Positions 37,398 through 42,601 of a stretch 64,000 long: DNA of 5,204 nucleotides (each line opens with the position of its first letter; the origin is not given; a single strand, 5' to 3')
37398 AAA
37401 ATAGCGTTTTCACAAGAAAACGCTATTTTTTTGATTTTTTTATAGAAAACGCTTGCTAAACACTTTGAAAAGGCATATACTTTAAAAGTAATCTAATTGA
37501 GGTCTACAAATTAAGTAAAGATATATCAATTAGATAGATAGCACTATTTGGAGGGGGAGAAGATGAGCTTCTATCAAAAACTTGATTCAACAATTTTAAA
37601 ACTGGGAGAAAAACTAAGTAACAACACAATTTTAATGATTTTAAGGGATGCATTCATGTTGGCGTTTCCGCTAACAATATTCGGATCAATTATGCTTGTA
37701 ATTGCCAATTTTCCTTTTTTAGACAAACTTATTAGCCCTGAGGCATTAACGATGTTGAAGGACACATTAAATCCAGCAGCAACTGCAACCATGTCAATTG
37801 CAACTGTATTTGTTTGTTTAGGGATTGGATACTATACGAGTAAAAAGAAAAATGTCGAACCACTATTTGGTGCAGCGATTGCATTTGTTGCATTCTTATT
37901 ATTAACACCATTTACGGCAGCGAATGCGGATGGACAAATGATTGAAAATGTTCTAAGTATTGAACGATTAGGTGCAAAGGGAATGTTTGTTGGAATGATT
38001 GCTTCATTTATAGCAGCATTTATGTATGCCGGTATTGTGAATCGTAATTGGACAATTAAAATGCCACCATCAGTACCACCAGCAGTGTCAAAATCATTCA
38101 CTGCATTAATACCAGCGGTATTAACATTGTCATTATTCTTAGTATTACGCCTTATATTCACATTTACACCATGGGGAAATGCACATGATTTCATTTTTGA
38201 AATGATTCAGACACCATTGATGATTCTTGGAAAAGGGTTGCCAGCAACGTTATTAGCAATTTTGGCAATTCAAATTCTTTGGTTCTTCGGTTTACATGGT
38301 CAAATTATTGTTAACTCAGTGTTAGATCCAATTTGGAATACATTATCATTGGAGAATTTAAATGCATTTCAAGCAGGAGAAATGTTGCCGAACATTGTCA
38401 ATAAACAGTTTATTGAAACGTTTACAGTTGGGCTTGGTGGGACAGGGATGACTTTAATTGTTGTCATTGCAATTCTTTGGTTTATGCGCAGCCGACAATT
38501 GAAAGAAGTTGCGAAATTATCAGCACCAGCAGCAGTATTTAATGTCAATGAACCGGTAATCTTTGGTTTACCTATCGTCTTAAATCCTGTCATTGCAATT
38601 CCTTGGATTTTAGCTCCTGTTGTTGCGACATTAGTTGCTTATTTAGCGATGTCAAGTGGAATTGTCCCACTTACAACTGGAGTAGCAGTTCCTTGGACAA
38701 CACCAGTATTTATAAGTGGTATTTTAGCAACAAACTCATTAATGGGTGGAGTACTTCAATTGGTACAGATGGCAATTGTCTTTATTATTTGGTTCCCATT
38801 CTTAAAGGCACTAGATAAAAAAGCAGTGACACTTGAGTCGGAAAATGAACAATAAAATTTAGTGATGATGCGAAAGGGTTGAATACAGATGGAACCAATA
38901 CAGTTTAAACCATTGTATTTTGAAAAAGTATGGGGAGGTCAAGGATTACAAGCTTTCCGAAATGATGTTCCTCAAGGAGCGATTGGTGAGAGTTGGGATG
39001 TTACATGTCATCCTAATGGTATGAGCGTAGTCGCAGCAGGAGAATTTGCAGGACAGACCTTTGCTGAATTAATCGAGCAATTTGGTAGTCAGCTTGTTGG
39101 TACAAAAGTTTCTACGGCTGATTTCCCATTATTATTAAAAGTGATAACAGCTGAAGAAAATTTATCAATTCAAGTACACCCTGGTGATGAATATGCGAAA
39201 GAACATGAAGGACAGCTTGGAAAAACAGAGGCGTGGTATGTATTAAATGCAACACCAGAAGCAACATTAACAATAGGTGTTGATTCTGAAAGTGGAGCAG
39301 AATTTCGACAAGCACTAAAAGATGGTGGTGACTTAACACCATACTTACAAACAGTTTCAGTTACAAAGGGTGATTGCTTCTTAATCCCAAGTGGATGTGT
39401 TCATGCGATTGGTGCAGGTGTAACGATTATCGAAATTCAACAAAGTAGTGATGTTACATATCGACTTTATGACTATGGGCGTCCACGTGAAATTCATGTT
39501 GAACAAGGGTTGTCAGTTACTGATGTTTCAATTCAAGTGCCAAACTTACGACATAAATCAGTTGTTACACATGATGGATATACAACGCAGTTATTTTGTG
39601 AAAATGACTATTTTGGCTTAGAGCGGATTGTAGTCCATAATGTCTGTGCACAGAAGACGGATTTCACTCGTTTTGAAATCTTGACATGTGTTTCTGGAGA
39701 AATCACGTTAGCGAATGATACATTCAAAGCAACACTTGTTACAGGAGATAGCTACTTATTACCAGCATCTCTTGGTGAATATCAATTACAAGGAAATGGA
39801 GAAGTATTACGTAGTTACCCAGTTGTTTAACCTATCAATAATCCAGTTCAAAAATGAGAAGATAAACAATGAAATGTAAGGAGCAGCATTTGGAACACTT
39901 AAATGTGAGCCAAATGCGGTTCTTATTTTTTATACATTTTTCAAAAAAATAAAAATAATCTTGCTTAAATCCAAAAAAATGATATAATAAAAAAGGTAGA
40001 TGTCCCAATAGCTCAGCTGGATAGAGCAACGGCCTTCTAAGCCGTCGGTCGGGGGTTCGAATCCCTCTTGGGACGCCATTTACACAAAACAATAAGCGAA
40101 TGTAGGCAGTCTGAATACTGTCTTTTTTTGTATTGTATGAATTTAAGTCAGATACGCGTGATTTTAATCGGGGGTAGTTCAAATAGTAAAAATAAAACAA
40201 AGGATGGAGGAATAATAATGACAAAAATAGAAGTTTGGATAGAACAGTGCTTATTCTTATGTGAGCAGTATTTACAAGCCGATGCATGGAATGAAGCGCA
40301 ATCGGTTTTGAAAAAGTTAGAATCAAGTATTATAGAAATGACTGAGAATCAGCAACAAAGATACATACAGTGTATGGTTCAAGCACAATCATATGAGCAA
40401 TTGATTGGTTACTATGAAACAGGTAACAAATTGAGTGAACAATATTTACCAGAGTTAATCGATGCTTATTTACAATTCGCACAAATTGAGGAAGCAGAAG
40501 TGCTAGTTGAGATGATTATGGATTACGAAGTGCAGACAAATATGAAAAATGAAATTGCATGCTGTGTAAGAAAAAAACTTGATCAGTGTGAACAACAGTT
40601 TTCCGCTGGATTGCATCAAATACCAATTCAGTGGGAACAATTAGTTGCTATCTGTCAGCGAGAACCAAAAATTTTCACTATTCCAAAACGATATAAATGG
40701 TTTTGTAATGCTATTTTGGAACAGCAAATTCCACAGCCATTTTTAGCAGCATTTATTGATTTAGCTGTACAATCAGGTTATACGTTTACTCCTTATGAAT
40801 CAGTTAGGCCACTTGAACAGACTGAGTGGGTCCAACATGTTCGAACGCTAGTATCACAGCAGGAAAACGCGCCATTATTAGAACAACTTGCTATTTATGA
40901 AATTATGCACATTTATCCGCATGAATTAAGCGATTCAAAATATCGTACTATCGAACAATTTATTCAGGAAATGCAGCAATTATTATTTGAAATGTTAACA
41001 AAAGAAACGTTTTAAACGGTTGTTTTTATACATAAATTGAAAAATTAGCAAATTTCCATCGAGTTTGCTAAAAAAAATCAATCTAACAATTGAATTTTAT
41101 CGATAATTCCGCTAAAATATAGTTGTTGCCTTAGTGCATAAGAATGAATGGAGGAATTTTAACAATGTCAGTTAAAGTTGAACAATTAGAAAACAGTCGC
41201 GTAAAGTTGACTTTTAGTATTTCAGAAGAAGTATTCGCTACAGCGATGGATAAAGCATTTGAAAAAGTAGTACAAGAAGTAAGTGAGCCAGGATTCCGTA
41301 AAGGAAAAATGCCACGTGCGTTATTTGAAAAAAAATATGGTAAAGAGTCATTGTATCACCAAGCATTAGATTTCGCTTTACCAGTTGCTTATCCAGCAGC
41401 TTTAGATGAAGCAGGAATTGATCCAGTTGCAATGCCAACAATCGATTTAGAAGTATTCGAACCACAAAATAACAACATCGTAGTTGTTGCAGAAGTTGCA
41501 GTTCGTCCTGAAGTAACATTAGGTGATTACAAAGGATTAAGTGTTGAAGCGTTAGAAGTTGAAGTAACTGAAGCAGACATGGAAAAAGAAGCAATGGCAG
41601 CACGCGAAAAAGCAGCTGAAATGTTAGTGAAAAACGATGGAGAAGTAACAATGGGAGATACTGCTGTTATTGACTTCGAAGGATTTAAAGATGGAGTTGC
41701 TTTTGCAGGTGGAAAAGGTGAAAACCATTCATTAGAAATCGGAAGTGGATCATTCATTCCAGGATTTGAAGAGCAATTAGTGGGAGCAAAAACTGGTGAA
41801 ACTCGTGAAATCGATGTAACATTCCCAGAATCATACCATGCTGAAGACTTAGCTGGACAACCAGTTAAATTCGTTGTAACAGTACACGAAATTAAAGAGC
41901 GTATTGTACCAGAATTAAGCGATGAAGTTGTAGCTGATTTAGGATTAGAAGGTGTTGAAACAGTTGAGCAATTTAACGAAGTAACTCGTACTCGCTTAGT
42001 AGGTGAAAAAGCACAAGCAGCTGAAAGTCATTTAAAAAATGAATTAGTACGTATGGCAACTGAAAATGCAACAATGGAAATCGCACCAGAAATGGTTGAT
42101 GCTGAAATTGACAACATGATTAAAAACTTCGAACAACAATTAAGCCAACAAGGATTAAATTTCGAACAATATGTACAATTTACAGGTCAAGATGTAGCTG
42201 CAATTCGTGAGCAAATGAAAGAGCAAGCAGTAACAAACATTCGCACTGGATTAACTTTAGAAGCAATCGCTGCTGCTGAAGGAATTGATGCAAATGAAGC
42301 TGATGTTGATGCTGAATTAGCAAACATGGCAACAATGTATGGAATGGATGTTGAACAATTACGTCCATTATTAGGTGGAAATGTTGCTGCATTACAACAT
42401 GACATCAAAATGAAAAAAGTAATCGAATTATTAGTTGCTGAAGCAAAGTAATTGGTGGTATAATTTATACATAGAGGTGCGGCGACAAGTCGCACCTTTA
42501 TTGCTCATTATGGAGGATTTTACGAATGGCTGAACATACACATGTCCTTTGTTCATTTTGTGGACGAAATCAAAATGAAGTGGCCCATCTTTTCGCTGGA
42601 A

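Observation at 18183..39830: Hybrid beta-mannan utilisation locus joining a gut-Clostridia-type ABC/GH113/esterase module to a Bacillus gmu-type PTS module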

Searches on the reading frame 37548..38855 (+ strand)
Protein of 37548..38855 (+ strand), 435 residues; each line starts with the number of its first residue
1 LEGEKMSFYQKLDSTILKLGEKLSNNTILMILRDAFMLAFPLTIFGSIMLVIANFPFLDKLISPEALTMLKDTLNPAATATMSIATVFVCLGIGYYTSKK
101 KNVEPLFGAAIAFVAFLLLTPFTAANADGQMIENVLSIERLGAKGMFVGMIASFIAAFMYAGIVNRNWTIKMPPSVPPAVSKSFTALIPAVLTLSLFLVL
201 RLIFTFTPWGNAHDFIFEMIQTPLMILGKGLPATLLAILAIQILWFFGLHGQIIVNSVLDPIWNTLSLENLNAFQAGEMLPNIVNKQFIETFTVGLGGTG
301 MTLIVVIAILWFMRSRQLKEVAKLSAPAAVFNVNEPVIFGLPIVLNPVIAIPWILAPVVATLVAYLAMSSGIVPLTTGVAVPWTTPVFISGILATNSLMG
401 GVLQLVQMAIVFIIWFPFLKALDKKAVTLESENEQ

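Call 4: search_protein_families(library=pfam, proteins=[window:37548-38855:+])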
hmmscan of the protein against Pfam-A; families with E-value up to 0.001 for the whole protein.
window:37548-38855:+ (435 aa): 1 family
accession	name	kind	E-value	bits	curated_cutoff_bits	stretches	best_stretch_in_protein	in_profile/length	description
PF02378.23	PTS_EIIC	-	4.5e-65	220.3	30.7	1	33-357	1-319/319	Phosphotransferase system, EIIC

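Call 19: search_protein_families(library=ncbifam, proteins=[window:37548-38855:+], max_evalue=0.001)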
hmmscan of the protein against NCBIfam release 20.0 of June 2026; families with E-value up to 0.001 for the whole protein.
window:37548-38855:+ (435 aa): 5 families
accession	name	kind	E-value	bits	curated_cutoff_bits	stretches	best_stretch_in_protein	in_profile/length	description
TIGR00359.1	cello_pts_IIC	equivalog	2.2e-136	455.3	434.45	1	19-431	4-423/424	PTS cellobiose transporter subunit IIC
TIGR00410.1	lacE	subfamily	2.2e-136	455.3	236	1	19-431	4-423/424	PTS system, lactose/cellobiose family IIC component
NF007157.0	PRK09592.1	equivalog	3.5e-68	230.4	503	1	6-433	5-447/451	PTS cellobiose transporter subunit IIC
TIGR00394.1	lac_pts_IIC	equivalog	1.3e-56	192.5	614.4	1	21-428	6-408/412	lactose-specific PTS transporter subunit EIIC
NF007634.0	PRK10297.1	equivalog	1.4e-52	178.9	760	1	12-432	8-440/452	PTS N,N'-diacetylchitobiose transporter subunit IIC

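Call 88: find_homologous_proteins(query=window:37560-38855:+, max_evalue=1e-30)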
Query window:37560-38855:+ (431 aa): 2925 proteins with E <= 1e-30 among 8000 candidates; the best 120 are listed.
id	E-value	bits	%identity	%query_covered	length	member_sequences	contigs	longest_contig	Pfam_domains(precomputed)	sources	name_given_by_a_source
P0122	1.8e-269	911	100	100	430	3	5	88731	PF02378.24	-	-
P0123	3.0e-268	907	99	100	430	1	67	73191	PF02378.24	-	-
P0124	2.2e-267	905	99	100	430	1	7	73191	PF02378.24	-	-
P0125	1.4e-247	839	99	93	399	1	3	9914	PF02378.24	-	-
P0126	7.9e-217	738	80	100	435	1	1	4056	PF02378.24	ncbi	ncbi:MAG: PTS cellobiose transporter subunit IIC [Culicoidibacterales bacterium]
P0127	2.8e-215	733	79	99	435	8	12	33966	PF02378.24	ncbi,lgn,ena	ncbi:MAG: PTS cellobiose transporter subunit IIC [Culicoidibacterales bacterium]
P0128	4.2e-207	706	73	100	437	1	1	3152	PF02378.24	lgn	-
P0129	1.6e-205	701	73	100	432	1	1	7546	PF02378.24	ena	-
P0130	2.2e-205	700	73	100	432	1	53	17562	PF02378.24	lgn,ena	-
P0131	2.3e-205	700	73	100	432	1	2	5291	PF02378.24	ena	-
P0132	2.4e-205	700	73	100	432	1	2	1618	PF02378.24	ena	-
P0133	2.5e-205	700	73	100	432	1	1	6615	PF02378.24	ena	-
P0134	3.4e-205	700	73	100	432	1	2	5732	PF02378.24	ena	-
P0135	5.4e-205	699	73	100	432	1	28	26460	PF02378.24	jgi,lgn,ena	-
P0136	7.5e-205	699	73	100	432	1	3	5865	PF02378.24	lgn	-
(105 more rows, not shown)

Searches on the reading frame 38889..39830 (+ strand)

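Call 4: search_protein_families(library=pfam, proteins=[window:38889-39830:+])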
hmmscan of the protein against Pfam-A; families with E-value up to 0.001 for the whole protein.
window:38889-39830:+ (313 aa): 3 families
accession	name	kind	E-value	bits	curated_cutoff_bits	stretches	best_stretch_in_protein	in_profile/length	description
PF21621.3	MPI_cupin_dom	-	1.9e-17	63.4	27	1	234-311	3-79/79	Mannose-6-phosphate isomerase, cupin domain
PF20511.4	PMI_typeI_cat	-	4.1e-13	50.1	22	1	7-126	5-128/143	Phosphomannose isomerase type I, catalytic domain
PF07883.17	Cupin_2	-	3.2e-06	27.2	27.2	0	263-294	20-51/70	Cupin domain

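Call 19: search_protein_families(library=ncbifam, proteins=[window:38889-39830:+], max_evalue=0.001)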
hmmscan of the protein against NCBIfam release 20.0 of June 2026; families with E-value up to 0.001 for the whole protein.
window:38889-39830:+ (313 aa): 2 families
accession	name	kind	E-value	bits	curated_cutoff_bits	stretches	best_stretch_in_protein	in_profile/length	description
TIGR00218.1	manA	equivalog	2.6e-43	148.5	116.2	2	102-308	143-357/359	mannose-6-phosphate isomerase, class I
NF011710.0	PRK15131.1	equivalog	2e-12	46.7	571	1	32-104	33-106/391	mannose-6-phosphate isomerase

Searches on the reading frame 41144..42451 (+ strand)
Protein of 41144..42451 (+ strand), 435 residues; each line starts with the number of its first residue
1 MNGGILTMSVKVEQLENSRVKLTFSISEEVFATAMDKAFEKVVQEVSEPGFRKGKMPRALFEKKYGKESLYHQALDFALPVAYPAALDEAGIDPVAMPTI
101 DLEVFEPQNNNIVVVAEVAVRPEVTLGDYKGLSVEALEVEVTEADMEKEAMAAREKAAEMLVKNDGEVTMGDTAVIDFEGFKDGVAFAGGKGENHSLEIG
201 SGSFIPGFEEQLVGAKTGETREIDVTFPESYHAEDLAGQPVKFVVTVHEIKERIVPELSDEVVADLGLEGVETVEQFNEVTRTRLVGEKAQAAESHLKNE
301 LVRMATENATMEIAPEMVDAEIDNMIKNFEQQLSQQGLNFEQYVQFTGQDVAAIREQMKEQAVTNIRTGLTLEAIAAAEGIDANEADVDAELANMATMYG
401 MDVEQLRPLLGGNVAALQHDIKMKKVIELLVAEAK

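Call 4: search_protein_families(library=pfam, proteins=[window:41144-42451:+])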
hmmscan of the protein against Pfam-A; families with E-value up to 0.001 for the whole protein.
window:41144-42451:+ (435 aa): 3 families
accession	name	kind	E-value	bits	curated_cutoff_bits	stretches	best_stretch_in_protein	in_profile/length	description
PF05698.19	Trigger_C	-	5.9e-40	137.4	22.7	1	273-431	1-161/162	Bacterial trigger factor protein (TF) C-terminus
PF05697.18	Trigger_N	-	6.5e-40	137.2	22.2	1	8-149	1-140/144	Bacterial trigger factor protein (TF)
PF00254.34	FKBP_C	-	5.1e-16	59.2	21.1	1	167-246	4-92/94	FKBP-type peptidyl-prolyl cis-trans isomerase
